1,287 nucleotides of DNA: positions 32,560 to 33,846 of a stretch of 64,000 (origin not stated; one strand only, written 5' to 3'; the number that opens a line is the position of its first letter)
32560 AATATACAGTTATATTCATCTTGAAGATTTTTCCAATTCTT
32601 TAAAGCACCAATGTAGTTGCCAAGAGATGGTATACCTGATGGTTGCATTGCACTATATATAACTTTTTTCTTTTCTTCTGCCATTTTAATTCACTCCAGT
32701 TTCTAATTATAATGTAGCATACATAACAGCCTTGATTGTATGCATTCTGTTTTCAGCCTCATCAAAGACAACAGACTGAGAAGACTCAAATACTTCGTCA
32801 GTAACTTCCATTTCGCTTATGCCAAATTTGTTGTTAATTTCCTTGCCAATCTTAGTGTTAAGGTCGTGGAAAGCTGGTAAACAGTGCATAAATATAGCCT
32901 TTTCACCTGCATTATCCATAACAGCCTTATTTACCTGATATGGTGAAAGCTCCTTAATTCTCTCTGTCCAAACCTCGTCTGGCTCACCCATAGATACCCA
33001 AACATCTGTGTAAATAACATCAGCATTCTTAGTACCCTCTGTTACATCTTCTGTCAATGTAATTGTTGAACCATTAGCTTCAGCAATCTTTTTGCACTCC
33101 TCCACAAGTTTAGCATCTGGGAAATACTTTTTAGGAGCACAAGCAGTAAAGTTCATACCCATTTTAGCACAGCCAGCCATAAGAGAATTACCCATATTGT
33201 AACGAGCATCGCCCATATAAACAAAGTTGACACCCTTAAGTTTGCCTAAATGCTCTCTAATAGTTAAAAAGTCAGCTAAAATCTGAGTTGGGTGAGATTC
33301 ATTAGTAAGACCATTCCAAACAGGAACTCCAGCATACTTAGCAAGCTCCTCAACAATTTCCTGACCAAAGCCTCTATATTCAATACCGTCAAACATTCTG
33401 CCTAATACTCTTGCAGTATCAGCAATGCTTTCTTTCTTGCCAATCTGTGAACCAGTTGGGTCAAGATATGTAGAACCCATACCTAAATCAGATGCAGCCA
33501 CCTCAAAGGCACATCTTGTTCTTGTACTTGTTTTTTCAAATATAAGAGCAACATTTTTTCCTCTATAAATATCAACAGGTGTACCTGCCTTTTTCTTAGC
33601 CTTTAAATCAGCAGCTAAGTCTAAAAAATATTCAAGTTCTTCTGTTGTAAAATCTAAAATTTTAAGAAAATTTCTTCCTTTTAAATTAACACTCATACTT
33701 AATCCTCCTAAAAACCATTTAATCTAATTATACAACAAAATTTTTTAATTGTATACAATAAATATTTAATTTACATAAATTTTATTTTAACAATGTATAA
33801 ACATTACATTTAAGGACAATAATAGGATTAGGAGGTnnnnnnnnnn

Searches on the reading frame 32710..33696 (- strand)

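Call 63: search_protein_families(library=padloc, proteins=[L087:2940-6008:+], max_evalue=0.00001)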
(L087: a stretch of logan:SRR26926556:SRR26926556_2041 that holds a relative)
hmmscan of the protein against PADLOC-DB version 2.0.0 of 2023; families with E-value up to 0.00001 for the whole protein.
L087:2940-6008:+ (1023 aa): 16 families
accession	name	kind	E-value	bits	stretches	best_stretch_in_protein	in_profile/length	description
PDLC02420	Aga_SIR2-PNTD1-PNTD2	-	0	1220.9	1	5-1023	4-1010/1010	Class I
PDLC02384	pAgo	-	8.1e-211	701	1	3-1023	3-1030/1030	-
PDLC02419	Aga_SIR2-PNTD1-PNTD2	-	4.5e-113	376.9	1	20-425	6-411/558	Class I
PDLC02377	pAgo_I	-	2.6e-109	364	1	554-1023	10-457/457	Class I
PDLC02436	pAgo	-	1.1e-94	315.8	1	551-1022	6-459/460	-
PDLC02401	Aga_SIR2-PNTD1-PNTD2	-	9.6e-83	276.7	1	42-520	1-497/524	Class I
PDLC02376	pAgo_I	-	1.3e-53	180.8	1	556-1023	7-455/455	Class I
PDLC02378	pAgo_I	-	1.7e-36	124.1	1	719-1022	201-492/493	Class I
PDLC02402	Aga_SIR2-PNTD1-PNTD2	-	1.6e-33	113.9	1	18-299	11-293/876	Class I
PDLC02392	pAgo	-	1.1e-27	94.9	1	675-1007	6-329/346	-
PDLC05061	PDC-S65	-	3.1e-21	74.3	1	25-297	36-291/592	-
PDLC02428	PprPIWI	-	5.7e-17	59.7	1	710-1008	397-651/666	-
PDLC05060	PDC-S65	-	6.2e-15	53.1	1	118-298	29-200/503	-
PDLC02418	Aga_SIR2-Kinase-PNTD1-PNTD2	-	5.8e-12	42.6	1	170-299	19-152/756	Class I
PDLC02397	pAgo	-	1.1e-11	42.3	1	704-1017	309-573/578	-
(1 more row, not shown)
